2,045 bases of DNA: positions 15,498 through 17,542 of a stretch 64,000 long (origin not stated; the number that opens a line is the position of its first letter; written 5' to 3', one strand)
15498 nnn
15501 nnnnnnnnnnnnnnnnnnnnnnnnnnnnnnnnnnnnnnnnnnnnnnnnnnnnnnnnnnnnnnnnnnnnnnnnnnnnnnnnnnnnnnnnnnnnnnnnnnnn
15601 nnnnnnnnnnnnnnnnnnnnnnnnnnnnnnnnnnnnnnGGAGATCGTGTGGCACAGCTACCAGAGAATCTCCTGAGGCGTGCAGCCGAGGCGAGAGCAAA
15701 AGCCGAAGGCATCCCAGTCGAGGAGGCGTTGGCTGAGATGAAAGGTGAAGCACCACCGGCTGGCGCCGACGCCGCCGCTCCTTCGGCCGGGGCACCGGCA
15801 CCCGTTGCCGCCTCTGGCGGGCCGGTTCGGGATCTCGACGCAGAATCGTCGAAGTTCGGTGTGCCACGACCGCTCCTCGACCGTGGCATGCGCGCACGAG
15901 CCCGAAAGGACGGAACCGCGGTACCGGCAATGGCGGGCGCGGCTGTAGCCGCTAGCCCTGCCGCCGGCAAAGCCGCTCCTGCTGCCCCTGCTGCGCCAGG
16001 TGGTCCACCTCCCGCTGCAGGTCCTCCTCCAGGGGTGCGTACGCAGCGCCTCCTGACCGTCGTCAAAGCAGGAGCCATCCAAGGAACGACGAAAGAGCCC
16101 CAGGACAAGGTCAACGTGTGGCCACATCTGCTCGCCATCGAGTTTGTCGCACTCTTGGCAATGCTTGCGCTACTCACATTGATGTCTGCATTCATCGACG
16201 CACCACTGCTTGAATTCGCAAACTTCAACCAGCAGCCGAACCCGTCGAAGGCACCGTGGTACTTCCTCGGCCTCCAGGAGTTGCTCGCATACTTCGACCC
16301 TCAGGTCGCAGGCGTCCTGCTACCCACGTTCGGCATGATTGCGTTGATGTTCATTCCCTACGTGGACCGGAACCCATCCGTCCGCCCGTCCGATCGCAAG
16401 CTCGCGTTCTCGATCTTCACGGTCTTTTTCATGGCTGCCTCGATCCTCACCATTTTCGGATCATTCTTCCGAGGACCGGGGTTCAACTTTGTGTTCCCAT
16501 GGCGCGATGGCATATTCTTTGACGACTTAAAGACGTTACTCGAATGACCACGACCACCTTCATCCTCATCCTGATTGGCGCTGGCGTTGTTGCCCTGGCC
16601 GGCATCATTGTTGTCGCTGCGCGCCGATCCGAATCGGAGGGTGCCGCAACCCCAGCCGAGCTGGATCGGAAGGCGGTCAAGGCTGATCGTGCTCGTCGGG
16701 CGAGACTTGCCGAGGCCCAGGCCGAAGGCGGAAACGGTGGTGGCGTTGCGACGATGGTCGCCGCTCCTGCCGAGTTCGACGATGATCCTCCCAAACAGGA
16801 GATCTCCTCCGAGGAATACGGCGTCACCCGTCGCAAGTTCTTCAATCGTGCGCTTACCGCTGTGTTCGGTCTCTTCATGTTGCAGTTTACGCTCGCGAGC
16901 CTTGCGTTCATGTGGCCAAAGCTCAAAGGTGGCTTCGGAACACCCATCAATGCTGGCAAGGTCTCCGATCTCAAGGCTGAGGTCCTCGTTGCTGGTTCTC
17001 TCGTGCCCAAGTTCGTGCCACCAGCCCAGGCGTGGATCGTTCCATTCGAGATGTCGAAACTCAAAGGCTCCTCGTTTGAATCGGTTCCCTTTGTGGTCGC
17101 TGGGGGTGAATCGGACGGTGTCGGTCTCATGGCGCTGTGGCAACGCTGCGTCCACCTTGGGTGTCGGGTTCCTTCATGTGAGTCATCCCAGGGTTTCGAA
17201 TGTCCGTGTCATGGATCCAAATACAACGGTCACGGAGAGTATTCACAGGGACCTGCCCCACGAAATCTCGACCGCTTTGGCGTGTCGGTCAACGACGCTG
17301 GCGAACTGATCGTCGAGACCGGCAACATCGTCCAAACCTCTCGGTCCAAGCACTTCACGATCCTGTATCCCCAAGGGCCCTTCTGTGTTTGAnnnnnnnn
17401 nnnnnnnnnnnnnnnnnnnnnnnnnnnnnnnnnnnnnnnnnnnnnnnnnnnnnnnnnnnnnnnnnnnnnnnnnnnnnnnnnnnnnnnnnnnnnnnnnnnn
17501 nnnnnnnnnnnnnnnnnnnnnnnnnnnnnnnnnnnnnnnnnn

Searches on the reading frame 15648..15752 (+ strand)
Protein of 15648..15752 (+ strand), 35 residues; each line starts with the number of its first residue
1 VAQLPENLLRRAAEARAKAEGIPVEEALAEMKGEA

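Call 17: find_related_loci(query=A3, collection=genome_contigs, flank=8000)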
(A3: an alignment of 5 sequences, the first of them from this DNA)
Query A3 (35 aa) in genome_contigs; peptide patterns used: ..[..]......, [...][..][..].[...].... (x = any residue, [..] = any of these).
599 stretches matched a pattern (row limit reached: there are more); 104 encode a relative of the query (tblastn E <= 1e-3); the best 80 are kept; 80 distinct loci.
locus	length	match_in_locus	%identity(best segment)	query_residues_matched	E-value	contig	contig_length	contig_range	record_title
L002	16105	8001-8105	80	1-35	1e-13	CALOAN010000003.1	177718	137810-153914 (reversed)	MAG: uncultured actinomycete isolate LOGT_bin.0024 genome assembly, contig: contig_9711, whole genome shotgun sequence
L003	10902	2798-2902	77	1-35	3e-13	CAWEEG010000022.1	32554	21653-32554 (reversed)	MAG: uncultured Actinomycetota bacterium isolate MFD03804.bin.2.68 genome assembly, contig: contig_49978, whole genome s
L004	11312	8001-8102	82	1-34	2e-13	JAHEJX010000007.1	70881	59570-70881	MAG: Actinomycetes bacterium isolate Ww568 NODE_523_length_70881_cov_4.400170, whole genome shotgun sequence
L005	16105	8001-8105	86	1-35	3e-13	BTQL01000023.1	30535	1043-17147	MAG: Acidimicrobiia bacterium BMS9Abin12 DNA, NODE_324_length_30535, whole genome shotgun sequence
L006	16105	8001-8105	74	1-35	6e-13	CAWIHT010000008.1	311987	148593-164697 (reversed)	MAG: uncultured Actinomycetota bacterium isolate MFD03804.bin.1.164 genome assembly, contig: contig_23298, whole genome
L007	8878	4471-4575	74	1-35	7e-13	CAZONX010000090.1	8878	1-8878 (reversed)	MAG TPA_asm: uncultured Acidimicrobiaceae bacterium isolate SRP155585_co2_211 genome assembly, contig: NODE_6281_length_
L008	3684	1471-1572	79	1-34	9e-13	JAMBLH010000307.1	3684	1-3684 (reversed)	MAG: Actinomycetes bacterium isolate H2.bin.33 k83_2242556, whole genome shotgun sequence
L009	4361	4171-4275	77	1-35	1e-12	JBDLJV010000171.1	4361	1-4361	MAG: Actinomycetota bacterium isolate MAG111 MAG111_171, whole genome shotgun sequence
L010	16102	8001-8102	79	1-34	1e-12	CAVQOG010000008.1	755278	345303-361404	MAG: uncultured Acidimicrobiia bacterium isolate MFD09964.bin.1.292 genome assembly, contig: contig_5895, whole genome s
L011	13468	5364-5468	74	1-35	2e-12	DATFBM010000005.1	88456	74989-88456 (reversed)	MAG TPA_asm: Acidimicrobiia bacterium isolate SMAG_U8528 k141_1485556, whole genome shotgun sequence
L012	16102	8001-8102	74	1-34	2e-12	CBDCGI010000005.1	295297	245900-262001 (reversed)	MAG: Acidimicrobiia bacterium isolate f1d8734b-3c74-4def-a799-73aa9cfb23d1 genome assembly, contig: contig_5, whole geno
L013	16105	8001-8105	69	1-35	2e-12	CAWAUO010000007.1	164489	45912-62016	MAG: uncultured Actinomycetota bacterium isolate MFD03804.bin.3.97 genome assembly, contig: contig_28789, whole genome s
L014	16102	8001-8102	74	1-34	3e-12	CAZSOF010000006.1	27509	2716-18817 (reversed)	MAG TPA_asm: uncultured Acidimicrobiaceae bacterium isolate SRP321284_co1_142 genome assembly, contig: NODE_1978_length_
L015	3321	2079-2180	76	1-34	3e-12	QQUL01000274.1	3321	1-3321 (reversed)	MAG: Armatimonadetes bacterium isolate ATM 9159, whole genome shotgun sequence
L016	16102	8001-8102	74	1-34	3e-12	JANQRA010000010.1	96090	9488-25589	MAG: Acidimicrobiia bacterium isolate IP29b_bin.45 k99_1373525, whole genome shotgun sequence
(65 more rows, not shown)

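Call 40: search_protein_families(library=pfam, proteins=[window:15648-15752:+], max_evalue=10)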
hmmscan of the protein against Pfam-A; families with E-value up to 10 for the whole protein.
seq(35 aa): 0 families

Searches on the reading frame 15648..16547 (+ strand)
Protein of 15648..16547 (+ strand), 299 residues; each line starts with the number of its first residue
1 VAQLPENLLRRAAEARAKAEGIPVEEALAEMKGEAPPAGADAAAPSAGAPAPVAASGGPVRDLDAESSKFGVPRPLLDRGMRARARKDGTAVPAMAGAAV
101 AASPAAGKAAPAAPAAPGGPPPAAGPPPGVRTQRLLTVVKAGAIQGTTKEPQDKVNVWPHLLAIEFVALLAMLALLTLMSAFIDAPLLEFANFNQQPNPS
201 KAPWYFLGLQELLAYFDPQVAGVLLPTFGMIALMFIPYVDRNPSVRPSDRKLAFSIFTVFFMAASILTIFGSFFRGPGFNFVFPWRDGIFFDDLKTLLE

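Call 3: search_protein_families(library=pfam, proteins=[window:15648-16547:+], max_evalue=0.1)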
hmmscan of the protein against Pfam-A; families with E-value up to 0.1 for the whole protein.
window:15648-16547:+ (299 aa): 1 family
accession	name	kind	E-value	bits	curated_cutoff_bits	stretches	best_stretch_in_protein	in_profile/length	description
PF00032.22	Cytochrom_B_C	-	3.2e-08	34.2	20.7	1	191-272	2-83/102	Cytochrome b(C-terminal)/b6/petD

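Call 4: search_protein_families(library=ncbifam, proteins=[window:15648-16547:+], max_evalue=0.1)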
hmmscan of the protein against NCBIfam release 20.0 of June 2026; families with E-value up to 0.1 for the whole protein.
window:15648-16547:+ (299 aa): 3 families
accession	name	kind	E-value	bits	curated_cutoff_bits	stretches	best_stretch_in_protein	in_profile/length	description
NF040970.1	memb_ExtQ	equivalog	6.4e-16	58.8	150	1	158-285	5-134/134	selenite/tellurite reduction operon b-type cytochrome membrane protein ExtQ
NF041076.1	cyt_b_SoxC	equivalog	0.00094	18.1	740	1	201-273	284-361/542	proton pump complex cytochrome B SoxC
TIGR01156.1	cytb6_f_IV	equivalog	0.044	13.7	127.05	1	157-268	31-144/160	cytochrome b6-f complex subunit IV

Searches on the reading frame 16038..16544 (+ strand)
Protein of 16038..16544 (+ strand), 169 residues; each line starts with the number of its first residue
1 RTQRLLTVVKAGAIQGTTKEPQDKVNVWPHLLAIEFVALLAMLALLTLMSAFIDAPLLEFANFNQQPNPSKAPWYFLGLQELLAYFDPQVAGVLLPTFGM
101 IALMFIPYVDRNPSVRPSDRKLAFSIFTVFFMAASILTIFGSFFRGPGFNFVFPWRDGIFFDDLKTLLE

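Call 53: find_homologous_proteins(query=window:16038-16544:+, max_evalue=0.00001)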
Query seq(169 aa) (169 aa): 8000 proteins with E <= 0.00001 among 8000 candidates; the best 120 are listed.
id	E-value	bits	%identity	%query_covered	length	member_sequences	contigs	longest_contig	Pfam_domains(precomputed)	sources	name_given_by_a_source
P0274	1.4e-102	359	96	100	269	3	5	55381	PF00032.23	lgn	-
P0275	2.4e-102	358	96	100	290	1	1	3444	PF00032.23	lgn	-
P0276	1.8e-100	352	93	100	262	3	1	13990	PF00032.23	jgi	jgi:hypothetical protein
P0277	3.7e-99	348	92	100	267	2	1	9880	PF00032.23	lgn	-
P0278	6.0e-99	347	96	97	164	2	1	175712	PF00032.23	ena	-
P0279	1.3e-98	346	91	100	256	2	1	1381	PF00032.23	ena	-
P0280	1.5e-98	346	89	100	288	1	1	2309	PF00032.23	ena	-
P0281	1.5e-98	346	89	100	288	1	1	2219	PF00032.23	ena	-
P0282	2.1e-98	345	91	100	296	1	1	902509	PF00032.23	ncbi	ncbi:MAG: menaquinol-cytochrome c reductase cytochrome b subunit [Acidimicrobiia bacterium]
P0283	2.5e-98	345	90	100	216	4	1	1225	PF00032.23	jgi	jgi:quinol-cytochrome oxidoreductase complex cytochrome b subunit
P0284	2.5e-98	345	90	100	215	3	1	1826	PF00032.23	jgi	jgi:menaquinol-cytochrome c reductase cytochrome b/c subunit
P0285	4.5e-98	344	90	100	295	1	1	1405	PF00032.23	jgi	jgi:hypothetical protein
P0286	5.0e-98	344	89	100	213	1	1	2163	PF00032.23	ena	-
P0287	5.5e-98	344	90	100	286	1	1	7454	PF00032.23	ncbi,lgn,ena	-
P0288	8.2e-98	343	90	100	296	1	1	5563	PF00032.23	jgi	jgi:hypothetical protein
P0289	1.4e-97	342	91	100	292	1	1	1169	PF00032.23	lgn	-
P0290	2.2e-97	342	91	100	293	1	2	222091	PF00032.23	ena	-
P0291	3.3e-97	341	89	100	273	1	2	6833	PF00032.23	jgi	jgi:hypothetical protein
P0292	3.9e-97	341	89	100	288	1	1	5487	PF00032.23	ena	-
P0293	4.1e-97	341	89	100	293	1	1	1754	PF00032.23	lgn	-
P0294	4.3e-97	341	89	100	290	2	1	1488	PF00032.23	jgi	jgi:menaquinol-cytochrome c reductase cytochrome b/c subunit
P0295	5.1e-97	341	90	100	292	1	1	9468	PF00032.23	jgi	jgi:quinol---cytochrome c reductase cytochrome c subunit, bacillus type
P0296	5.9e-97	340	90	100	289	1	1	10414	PF00032.23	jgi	jgi:menaquinol-cytochrome c reductase cytochrome b/c subunit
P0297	7.2e-97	340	88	100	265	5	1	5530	PF00032.23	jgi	jgi:hypothetical protein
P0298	8.4e-97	340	89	100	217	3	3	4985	PF00032.23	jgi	jgi:quinol-cytochrome oxidoreductase complex cytochrome b subunit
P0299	8.6e-97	340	89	100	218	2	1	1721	PF00032.23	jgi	jgi:quinol-cytochrome oxidoreductase complex cytochrome b subunit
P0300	1.6e-96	339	91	100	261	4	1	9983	PF00032.23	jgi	-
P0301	2.0e-96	339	89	100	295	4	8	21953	PF00032.23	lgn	-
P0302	2.1e-96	339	91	100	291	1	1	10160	PF00032.23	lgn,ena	-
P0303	2.2e-96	338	88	100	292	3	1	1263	PF00032.23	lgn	-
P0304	2.4e-96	338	88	100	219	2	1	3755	PF00032.23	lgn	-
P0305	2.5e-96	338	91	100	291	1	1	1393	PF00032.23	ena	-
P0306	2.7e-96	338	90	100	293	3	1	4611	PF00032.23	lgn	-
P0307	2.7e-96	338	88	100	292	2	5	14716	PF00032.23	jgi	-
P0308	4.3e-96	338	89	100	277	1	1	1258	PF00032.23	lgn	-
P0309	5.0e-96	337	88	100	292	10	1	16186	PF00032.23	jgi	jgi:menaquinol-cytochrome c reductase cytochrome b/c subunit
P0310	5.4e-96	337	88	100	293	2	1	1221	PF00032.23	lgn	-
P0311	5.7e-96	337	89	100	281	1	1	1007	PF00032.23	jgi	jgi:menaquinol-cytochrome c reductase cytochrome b/c subunit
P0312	6.2e-96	337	89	100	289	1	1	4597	PF00032.23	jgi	jgi:menaquinol-cytochrome c reductase cytochrome b/c subunit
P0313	6.4e-96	337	88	100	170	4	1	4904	PF00032.23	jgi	jgi:quinol-cytochrome oxidoreductase complex cytochrome b subunit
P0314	7.9e-96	337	89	100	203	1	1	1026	PF00032.23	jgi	jgi:quinol-cytochrome oxidoreductase complex cytochrome b subunit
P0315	8.9e-96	336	89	100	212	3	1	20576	PF00032.23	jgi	jgi:quinol-cytochrome oxidoreductase complex cytochrome b subunit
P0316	9.0e-96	336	88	100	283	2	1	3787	PF00032.23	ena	-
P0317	1.0e-95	336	88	100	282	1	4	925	PF00032.23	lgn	-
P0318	1.2e-95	336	90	100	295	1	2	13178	PF00032.23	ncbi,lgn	-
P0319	1.2e-95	336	90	100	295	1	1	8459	PF00032.23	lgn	-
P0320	1.2e-95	336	90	100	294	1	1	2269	PF00032.23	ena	-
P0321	1.4e-95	336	88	100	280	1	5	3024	PF00032.23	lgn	-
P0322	1.4e-95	336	87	100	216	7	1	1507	PF00032.23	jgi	jgi:quinol-cytochrome oxidoreductase complex cytochrome b subunit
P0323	1.5e-95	336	88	100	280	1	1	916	PF00032.23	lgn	-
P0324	1.6e-95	336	89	100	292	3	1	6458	PF00032.23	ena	-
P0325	2.0e-95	335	88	100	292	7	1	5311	PF00032.23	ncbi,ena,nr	ncbi:MAG: menaquinol-cytochrome c reductase cytochrome b subunit [Actinomycetia bacterium]|nr:menaqu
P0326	2.1e-95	335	89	100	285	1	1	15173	PF00032.23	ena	-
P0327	2.1e-95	335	88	100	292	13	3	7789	PF00032.23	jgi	jgi:menaquinol-cytochrome c reductase cytochrome b/c subunit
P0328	3.0e-95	335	89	100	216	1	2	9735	PF00032.23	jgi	jgi:menaquinol-cytochrome c reductase cytochrome b/c subunit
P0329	3.1e-95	335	89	100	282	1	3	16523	PF00032.23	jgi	jgi:quinol---cytochrome c reductase cytochrome c subunit, bacillus type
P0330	3.1e-95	335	88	100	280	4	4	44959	PF00032.23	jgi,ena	-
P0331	3.1e-95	335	89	100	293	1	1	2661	PF00032.23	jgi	jgi:hypothetical protein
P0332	3.5e-95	335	88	100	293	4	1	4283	PF00032.23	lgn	-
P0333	3.6e-95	335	88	100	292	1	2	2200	PF00032.23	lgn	-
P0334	4.0e-95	334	89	100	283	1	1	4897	PF00032.23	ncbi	ncbi:MAG: menaquinol-cytochrome c reductase cytochrome b subunit [Acidimicrobiia bacterium]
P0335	4.1e-95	334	88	100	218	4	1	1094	PF00032.23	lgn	-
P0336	4.1e-95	334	87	100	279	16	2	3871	PF00032.23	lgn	-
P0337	4.3e-95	334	88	100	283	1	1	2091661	PF00032.23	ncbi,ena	-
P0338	4.3e-95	334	88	100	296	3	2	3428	PF00032.23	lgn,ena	-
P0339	5.0e-95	334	88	100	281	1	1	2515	PF00032.23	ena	-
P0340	5.4e-95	334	88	100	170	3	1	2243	PF00032.23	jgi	-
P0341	6.2e-95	334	89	100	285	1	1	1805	PF00032.23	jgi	jgi:menaquinol-cytochrome c reductase cytochrome b/c subunit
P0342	6.5e-95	334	87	100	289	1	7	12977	PF00032.23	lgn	-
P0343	6.8e-95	334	88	100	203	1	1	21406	PF00032.23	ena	-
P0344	7.0e-95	334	87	100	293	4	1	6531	PF00032.23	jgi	-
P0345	7.3e-95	334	86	100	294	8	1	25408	PF00032.23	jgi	jgi:menaquinol-cytochrome c reductase cytochrome b/c subunit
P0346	7.5e-95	333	88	100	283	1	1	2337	PF00032.23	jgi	jgi:menaquinol-cytochrome c reductase cytochrome b/c subunit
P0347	7.5e-95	333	88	100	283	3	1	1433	PF00032.23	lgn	-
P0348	7.5e-95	333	89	100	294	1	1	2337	PF00032.23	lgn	-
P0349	8.0e-95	333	88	100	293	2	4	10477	PF00032.23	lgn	-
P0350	8.0e-95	333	88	100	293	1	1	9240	PF00032.23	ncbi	-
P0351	8.3e-95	333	89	100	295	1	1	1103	PF00032.23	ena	-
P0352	9.2e-95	333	86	100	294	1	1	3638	PF00032.23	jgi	jgi:menaquinol-cytochrome c reductase cytochrome b/c subunit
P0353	1.0e-94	333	86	100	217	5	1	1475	PF00032.23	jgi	jgi:quinol-cytochrome oxidoreductase complex cytochrome b subunit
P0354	1.3e-94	333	87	100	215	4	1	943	PF00032.23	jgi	jgi:quinol-cytochrome oxidoreductase complex cytochrome b subunit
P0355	1.3e-94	333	89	100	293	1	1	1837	PF00032.23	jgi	jgi:hypothetical protein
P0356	1.4e-94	333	86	100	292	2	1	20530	PF00032.23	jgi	-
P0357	1.5e-94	332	88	100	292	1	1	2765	PF00032.23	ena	-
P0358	1.7e-94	332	88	99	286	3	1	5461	PF00032.23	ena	-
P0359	1.8e-94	332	89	100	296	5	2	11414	PF00032.23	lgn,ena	-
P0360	2.2e-94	332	89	100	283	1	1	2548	PF00032.23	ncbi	-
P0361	2.6e-94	332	88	100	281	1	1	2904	PF00032.23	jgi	-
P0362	2.7e-94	332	87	100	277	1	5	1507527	PF00032.23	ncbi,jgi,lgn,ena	-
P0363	2.7e-94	332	87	100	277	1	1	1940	PF00032.23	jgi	-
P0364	2.9e-94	332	88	100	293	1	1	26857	PF00032.23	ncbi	-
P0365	2.9e-94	332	88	100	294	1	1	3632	PF00032.23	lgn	-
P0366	3.6e-94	331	87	100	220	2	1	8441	PF00032.23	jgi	jgi:quinol-cytochrome oxidoreductase complex cytochrome b subunit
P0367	4.1e-94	331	88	100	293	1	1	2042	PF00032.23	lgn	-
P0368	4.1e-94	331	88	100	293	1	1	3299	PF00032.23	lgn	-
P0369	4.1e-94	331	87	100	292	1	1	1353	PF00032.23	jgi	jgi:quinol---cytochrome c reductase cytochrome c subunit, bacillus type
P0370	4.6e-94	331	88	100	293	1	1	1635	PF00032.23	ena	-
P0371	8.6e-94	330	86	100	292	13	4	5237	PF00032.23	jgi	jgi:hypothetical protein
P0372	8.8e-94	330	88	99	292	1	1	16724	PF00032.23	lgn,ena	-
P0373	9.7e-94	330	85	100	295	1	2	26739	PF00032.23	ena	-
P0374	1.1e-93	330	85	100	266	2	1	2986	PF00032.23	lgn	-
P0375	1.1e-93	330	86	100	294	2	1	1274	PF00032.23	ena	-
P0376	1.1e-93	330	86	100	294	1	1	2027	PF00032.23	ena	-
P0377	1.2e-93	330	86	100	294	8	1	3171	PF00032.23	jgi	jgi:hypothetical protein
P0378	1.3e-93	330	87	99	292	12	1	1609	PF00032.23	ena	-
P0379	1.3e-93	329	85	100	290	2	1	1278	PF00032.23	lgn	-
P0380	1.6e-93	329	85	100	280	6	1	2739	PF00032.23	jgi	-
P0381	1.7e-93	329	86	100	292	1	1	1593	PF00032.23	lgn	-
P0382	2.5e-93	329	86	100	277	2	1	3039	PF00032.23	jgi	-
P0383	2.9e-93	328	86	99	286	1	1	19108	PF00032.23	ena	-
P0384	3.0e-93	328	86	100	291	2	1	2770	PF00032.23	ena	-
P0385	3.1e-93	328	86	100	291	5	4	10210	PF00032.23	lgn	-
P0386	3.2e-93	328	88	100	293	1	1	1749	PF00032.23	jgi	jgi:hypothetical protein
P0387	3.2e-93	328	86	100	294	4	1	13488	PF00032.23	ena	-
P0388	3.9e-93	328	86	99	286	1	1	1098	PF00032.23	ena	-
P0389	4.4e-93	328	87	99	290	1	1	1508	PF00032.23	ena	-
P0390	5.1e-93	328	85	100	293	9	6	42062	PF00032.23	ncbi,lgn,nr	ncbi:MAG: menaquinol-cytochrome c reductase cytochrome b subunit [Actinomycetota bacterium]|nr:menaq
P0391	6.5e-93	327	86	100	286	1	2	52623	PF00032.23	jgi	jgi:hypothetical protein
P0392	7.3e-93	327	86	99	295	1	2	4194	PF00032.23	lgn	-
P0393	8.3e-93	327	87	100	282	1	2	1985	PF00032.23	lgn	-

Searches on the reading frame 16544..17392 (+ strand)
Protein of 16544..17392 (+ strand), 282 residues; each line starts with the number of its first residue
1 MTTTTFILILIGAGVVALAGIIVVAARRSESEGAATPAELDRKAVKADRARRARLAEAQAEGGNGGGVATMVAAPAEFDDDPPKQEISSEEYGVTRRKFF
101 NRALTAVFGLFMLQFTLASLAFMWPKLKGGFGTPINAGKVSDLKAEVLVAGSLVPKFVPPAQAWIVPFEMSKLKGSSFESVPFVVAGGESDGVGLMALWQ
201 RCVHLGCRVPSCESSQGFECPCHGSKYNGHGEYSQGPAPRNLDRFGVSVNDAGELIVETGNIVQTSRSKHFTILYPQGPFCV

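Call 3: search_protein_families(library=pfam, proteins=[window:16544-17392:+], max_evalue=0.1)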
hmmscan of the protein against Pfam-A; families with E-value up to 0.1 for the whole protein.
window:16544-17392:+ (282 aa): 1 family
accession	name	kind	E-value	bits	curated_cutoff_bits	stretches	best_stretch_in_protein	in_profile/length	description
PF00355.32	Rieske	-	5.9e-09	36.2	20.3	1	193-245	34-87/88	Rieske [2Fe-2S] domain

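Call 4: search_protein_families(library=ncbifam, proteins=[window:16544-17392:+], max_evalue=0.1)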
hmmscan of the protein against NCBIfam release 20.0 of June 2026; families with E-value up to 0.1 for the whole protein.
window:16544-17392:+ (282 aa): 6 families
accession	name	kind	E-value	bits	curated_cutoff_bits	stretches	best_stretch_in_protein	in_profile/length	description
NF045928.1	Cytb6fFeSPetC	equivalog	8e-17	61.2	250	1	189-257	95-163/179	cytochrome b6-f complex iron-sulfur subunit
NF010001.0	PRK13474.1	subfamily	1.6e-16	60.1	154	1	182-252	89-157/178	cytochrome b6-f complex iron-sulfur subunit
TIGR01416.1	Rieske_proteo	equivalog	4.2e-12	46.4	97.4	1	196-243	110-161/176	ubiquinol-cytochrome c reductase iron-sulfur subunit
TIGR02694.1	arsenite_ox_S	equivalog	3.4e-06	27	95.65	1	189-257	45-115/129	arsenate reductase (azurin) small subunit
NF050121.1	bc1_QcrA_actin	exception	4.3e-06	26.5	275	1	196-257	241-305/319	cytochrome bc1 complex Rieske iron-sulfur subunit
NF058670.1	sorting_LPXTATN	domain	0.069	13.5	32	0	3-28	6-31/32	LPxTATN C-terminal sorting signal domain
